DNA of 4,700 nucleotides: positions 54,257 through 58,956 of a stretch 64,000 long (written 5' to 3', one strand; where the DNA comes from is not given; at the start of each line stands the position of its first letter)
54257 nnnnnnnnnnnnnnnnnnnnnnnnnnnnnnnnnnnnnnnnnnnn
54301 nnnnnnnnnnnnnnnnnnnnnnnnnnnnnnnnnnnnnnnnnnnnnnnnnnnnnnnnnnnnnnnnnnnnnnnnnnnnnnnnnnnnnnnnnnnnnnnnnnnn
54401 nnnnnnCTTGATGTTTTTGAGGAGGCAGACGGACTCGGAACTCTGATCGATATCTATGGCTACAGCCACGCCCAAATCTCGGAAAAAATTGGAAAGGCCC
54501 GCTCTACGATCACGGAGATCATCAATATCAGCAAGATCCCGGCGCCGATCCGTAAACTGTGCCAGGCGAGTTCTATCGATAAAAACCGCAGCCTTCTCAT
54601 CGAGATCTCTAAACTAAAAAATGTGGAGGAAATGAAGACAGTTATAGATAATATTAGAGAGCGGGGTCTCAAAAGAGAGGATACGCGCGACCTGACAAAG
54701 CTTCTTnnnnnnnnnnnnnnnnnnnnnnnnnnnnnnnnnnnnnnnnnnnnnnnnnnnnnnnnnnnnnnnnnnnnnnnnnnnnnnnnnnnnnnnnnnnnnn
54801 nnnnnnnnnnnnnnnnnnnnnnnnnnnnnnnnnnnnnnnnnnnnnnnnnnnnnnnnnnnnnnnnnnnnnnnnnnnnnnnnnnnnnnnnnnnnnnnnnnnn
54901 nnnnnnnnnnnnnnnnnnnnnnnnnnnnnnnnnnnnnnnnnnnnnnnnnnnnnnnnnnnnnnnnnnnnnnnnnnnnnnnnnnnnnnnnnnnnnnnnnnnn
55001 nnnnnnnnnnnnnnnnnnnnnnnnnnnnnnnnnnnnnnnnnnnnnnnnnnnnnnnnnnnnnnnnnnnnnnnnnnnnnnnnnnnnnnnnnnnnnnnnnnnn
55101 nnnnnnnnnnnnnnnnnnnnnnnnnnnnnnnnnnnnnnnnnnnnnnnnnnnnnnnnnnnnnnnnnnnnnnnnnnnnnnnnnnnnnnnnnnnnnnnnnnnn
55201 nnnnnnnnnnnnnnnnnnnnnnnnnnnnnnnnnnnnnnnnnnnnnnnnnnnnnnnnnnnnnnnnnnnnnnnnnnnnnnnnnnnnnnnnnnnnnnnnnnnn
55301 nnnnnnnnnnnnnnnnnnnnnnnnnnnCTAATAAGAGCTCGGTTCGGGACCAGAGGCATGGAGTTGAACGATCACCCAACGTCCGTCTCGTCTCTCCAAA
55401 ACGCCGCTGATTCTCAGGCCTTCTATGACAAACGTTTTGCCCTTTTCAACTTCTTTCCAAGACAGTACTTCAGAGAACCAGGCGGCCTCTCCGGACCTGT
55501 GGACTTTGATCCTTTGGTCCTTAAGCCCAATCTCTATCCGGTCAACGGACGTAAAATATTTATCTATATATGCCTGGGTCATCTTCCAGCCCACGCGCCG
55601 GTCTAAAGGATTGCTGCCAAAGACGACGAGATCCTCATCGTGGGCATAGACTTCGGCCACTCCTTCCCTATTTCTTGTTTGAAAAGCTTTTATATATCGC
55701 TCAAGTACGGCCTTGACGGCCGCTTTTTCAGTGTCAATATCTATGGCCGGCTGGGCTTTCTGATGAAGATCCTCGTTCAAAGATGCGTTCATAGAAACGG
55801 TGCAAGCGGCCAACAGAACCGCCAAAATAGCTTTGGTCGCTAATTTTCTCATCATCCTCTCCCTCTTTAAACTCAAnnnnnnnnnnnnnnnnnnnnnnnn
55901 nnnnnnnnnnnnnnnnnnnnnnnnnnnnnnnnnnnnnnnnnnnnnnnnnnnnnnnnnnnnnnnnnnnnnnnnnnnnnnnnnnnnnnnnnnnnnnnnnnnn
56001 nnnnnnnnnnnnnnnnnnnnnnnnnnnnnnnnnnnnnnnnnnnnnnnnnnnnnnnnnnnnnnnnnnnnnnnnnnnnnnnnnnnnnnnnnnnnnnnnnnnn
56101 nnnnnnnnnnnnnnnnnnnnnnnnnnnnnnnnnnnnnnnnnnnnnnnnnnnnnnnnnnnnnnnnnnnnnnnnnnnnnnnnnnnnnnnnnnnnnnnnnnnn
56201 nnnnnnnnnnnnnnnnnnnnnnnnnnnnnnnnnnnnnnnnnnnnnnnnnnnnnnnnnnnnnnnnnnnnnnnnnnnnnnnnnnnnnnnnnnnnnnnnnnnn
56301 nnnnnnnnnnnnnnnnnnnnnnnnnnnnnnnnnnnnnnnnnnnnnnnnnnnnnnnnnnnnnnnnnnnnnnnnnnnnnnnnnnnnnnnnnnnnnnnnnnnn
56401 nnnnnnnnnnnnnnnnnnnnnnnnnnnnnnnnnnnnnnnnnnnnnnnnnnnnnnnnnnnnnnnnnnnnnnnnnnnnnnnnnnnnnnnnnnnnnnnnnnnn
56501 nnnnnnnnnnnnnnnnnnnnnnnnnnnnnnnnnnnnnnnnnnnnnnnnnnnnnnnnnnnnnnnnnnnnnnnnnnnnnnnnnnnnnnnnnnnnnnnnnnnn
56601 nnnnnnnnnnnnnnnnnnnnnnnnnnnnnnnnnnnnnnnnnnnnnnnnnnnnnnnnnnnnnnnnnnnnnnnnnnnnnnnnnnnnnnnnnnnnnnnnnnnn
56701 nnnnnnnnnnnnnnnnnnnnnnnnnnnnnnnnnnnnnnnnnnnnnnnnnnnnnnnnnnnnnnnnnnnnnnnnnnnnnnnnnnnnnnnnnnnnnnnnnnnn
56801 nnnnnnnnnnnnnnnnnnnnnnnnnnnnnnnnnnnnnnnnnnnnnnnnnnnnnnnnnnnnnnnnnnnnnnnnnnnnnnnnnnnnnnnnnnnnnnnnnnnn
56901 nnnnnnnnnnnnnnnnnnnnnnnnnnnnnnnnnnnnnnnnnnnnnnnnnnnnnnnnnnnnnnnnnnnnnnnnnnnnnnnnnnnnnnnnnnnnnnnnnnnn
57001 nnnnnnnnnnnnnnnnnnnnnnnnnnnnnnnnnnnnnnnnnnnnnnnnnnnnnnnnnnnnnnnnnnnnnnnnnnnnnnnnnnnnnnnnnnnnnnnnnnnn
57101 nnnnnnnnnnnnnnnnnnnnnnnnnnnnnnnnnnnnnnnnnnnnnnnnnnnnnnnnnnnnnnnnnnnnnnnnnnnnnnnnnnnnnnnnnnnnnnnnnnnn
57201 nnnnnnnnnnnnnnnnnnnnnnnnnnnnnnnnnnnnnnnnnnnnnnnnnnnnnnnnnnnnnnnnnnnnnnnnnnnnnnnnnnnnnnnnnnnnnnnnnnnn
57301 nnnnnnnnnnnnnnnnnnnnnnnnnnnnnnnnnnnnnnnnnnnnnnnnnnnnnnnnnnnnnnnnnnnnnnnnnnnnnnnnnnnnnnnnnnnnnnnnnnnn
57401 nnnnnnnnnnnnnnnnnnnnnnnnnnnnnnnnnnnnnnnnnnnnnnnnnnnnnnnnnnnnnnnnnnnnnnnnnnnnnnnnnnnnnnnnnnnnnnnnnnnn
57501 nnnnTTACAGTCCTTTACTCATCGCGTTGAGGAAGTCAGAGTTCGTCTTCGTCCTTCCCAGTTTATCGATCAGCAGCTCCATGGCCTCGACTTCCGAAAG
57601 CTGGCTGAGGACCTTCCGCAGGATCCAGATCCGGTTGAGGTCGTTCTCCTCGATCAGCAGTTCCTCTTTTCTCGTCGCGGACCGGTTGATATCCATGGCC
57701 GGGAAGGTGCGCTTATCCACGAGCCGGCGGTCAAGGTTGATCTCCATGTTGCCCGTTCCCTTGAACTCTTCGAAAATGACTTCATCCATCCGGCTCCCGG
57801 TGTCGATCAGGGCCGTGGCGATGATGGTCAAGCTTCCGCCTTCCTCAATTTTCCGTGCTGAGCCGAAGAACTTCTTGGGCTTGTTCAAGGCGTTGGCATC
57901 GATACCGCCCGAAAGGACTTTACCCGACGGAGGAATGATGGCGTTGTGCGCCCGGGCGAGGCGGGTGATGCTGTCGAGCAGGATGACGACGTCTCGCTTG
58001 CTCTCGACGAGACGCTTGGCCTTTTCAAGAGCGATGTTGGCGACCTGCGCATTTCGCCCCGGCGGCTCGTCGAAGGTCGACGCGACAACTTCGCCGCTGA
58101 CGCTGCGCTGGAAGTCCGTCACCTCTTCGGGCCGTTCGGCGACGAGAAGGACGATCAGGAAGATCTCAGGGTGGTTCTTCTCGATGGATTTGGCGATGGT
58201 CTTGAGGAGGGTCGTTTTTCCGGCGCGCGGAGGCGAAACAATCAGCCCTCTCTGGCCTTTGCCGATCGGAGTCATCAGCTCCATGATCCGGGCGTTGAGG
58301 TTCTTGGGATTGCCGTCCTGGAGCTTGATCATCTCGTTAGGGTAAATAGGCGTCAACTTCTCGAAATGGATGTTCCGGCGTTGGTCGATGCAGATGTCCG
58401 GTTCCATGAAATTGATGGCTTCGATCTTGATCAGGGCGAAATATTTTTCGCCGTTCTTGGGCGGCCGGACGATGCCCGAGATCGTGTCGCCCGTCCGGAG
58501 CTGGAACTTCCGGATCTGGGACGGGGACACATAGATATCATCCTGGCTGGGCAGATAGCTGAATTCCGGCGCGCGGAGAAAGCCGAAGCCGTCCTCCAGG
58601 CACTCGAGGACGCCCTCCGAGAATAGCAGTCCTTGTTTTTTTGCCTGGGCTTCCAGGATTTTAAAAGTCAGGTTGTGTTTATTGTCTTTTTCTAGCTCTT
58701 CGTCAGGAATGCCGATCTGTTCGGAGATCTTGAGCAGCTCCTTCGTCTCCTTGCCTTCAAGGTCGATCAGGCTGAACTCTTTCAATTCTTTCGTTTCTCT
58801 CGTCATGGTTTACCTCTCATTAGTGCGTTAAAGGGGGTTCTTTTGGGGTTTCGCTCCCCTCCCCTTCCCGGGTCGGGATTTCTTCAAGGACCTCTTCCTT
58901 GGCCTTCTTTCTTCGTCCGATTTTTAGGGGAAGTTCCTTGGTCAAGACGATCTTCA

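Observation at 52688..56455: Low-GC island carrying parA/parB and an NTF2-like gene, bounded by ~0.5 kb AT-rich non-coding stretches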

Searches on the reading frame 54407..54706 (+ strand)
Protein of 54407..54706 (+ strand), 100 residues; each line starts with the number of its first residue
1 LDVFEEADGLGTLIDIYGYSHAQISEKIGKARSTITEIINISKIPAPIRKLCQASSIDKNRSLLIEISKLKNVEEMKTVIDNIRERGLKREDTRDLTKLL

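Call 74: search_solved_structures(query=window:54407-54706:+, show_alignments=5, max_evalue=0.01)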
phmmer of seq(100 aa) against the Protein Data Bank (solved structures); distinct sequences matched with E-value up to 0.01: 8.
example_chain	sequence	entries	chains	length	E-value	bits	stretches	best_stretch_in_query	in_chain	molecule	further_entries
6y93_A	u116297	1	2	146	1.3e-05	28.5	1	3-96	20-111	Nucleoid occlusion protein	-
7bnk_A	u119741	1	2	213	1.6e-05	28.2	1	2-94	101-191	ParB family protein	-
7bnr_A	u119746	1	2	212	1.6e-05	28.2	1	2-94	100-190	ParB family protein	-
7o0n_A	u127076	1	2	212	1.8e-05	28.1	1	2-94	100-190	ParB family protein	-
7ol9_A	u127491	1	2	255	3e-05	27.3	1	3-96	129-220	Nucleoid occlusion protein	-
7ng0_A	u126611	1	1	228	0.00051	23.4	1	4-95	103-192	Nucleoid occlusion protein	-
7nfu_A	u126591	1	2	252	0.00062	23.1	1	4-95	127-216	Nucleoid occlusion protein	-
1vz0_A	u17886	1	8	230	0.0019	21.5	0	4-60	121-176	Chromosome-partitioning protein Spo0J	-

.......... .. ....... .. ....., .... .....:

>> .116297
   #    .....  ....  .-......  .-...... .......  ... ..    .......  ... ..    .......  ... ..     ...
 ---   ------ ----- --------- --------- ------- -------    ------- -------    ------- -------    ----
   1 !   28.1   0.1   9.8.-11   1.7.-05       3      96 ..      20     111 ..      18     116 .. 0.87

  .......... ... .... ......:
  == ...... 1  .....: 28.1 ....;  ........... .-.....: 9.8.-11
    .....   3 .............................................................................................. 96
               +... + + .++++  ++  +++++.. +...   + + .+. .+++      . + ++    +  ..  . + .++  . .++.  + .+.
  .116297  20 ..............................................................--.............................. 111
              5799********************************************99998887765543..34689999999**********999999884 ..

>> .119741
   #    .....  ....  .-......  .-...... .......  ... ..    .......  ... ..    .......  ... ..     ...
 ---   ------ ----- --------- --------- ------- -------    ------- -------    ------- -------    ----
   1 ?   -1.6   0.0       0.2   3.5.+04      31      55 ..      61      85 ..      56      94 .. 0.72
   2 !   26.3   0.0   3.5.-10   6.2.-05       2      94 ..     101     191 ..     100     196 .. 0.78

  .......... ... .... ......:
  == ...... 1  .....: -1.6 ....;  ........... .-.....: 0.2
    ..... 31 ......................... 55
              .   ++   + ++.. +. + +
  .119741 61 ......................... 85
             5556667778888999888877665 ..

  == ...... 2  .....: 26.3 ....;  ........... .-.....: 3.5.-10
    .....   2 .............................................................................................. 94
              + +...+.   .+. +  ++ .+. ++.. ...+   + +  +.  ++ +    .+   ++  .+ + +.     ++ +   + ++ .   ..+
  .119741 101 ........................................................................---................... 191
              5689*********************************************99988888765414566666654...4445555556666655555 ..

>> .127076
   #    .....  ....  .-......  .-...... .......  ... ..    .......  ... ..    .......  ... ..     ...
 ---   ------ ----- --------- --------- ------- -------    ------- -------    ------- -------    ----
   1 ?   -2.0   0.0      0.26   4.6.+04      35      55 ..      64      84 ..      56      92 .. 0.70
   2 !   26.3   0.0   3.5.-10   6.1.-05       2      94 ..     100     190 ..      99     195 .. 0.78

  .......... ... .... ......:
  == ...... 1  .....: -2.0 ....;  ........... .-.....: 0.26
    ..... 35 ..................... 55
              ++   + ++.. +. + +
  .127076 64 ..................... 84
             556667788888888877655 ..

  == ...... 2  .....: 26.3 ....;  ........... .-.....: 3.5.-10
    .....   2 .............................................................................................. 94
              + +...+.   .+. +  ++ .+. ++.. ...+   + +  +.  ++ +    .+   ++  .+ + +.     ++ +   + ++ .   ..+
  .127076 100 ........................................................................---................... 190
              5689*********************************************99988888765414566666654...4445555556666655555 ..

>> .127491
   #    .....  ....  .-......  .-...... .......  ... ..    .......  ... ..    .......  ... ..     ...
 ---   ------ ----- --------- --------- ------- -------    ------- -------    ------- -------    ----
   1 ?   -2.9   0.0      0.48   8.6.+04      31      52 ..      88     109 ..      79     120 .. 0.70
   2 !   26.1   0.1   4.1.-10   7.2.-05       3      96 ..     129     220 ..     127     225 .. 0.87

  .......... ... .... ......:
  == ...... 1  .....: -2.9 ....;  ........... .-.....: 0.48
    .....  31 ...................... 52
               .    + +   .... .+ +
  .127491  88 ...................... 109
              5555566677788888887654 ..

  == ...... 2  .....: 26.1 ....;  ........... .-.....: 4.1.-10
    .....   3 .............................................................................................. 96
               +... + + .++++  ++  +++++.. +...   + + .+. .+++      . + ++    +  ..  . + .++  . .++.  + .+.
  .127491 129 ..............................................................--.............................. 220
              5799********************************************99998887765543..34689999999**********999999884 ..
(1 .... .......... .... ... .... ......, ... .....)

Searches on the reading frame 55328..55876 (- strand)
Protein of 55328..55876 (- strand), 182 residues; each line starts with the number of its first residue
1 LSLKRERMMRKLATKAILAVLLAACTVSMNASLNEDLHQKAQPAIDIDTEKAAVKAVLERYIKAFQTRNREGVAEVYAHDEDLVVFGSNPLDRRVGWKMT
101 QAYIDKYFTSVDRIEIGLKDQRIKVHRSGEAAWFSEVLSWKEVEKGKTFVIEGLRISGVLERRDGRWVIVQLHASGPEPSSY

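Call 6: search_protein_families(library=pfam, proteins=[window:55328-55876:-], max_evalue=0.01)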
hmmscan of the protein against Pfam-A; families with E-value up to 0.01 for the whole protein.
window:55328-55876:- (182 aa): 5 families
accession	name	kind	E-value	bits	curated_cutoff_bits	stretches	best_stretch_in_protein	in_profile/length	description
PF13474.12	SnoaL_3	-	3e-16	60.3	22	1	54-177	1-119/121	SnoaL-like domain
PF08332.16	CaMKII_AD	-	7e-09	36.4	22.1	1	51-176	2-126/128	Calcium/calmodulin dependent protein kinase II association domain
PF14534.12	DUF4440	-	7.6e-06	26.8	25.2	1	54-169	1-107/107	Domain of unknown function (DUF4440)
PF13577.12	SnoaL_4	-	1.2e-05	25.8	24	1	50-172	5-125/126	SnoaL-like domain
PF12680.13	SnoaL_2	-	0.00093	20.2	27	1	59-168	2-100/102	SnoaL-like domain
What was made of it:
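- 55328..55876 (-): Lineage-specific SnoaL/NTF2-like lipoprotein gene (182 aa), with its own promoter-like site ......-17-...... at 55959-55931. SnoaL_3 at 3e-16 (call 6).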

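Call 7: search_protein_families(library=ncbifam, proteins=[window:55328-55876:-], max_evalue=0.01)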
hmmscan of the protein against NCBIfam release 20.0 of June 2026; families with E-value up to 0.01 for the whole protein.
window:55328-55876:- (182 aa): 1 family
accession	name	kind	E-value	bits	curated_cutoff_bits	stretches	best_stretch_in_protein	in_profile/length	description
TIGR02246.1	TIGR02246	subfamily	8.4e-08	32.3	33.95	1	50-174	2-123/128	SgcJ/EcaC family oxidoreductase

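Call 13: find_encoding_contigs(protein=window:55328-55876:-, flank=10000, max_places=10)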
Protein window:55328-55876:- (182 aa): no gene with exactly this product is on record in the collection.

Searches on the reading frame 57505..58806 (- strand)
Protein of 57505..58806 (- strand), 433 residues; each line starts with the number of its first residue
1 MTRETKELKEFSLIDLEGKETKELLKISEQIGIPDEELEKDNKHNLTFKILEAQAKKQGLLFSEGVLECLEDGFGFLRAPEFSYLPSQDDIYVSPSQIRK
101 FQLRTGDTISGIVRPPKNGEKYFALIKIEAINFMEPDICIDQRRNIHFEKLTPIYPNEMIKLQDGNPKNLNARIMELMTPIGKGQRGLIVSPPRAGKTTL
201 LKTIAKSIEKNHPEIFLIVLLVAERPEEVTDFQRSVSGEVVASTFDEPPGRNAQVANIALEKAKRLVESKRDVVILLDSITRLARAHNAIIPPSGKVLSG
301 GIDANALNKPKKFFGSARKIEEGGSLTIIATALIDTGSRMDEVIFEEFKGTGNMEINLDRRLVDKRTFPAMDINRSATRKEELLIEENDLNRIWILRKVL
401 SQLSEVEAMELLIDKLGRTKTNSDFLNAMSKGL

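Call 6: search_protein_families(library=pfam, proteins=[window:57505-58806:-], max_evalue=0.01)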
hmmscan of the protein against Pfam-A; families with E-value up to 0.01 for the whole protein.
window:57505-58806:- (433 aa): 9 families
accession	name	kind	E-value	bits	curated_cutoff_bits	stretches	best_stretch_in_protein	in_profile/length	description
PF07497.18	Rho_RNA_bind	-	2e-32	111.3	27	1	64-137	2-73/73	Rho termination factor, RNA-binding domain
PF00006.31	ATP-synt_ab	-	2.3e-26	93.2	29.5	1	173-377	3-212/213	ATP synthase alpha/beta family, nucleotide-binding domain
PF01637.24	ATPase_2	-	0.00021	21.6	33.2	1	192-284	28-123/225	ATPase domain predominantly from Archaea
PF08206.17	OB_RNB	-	0.00036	20.6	24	1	65-100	1-31/58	Ribonuclease B OB domain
PF07498.18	Rho_N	-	0.0011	19.4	24.9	1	15-59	1-43/43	Rho termination factor, N-terminal domain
PF22707.2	S1CSD-TOTE-2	-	0.0019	18.6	27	1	64-112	4-41/60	S1/CSD-like domain 2 of the TOTE conflict systems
PF19568.5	Spore_III_AA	-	0.0028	17.2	27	1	174-225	134-186/306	Sporulation stage III, protein AA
PF05729.18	NACHT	-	0.0047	17.2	26.7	1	196-289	12-99/167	NACHT domain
PF13401.12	AAA_22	-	0.006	17.3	27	0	187-283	8-96/130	AAA domain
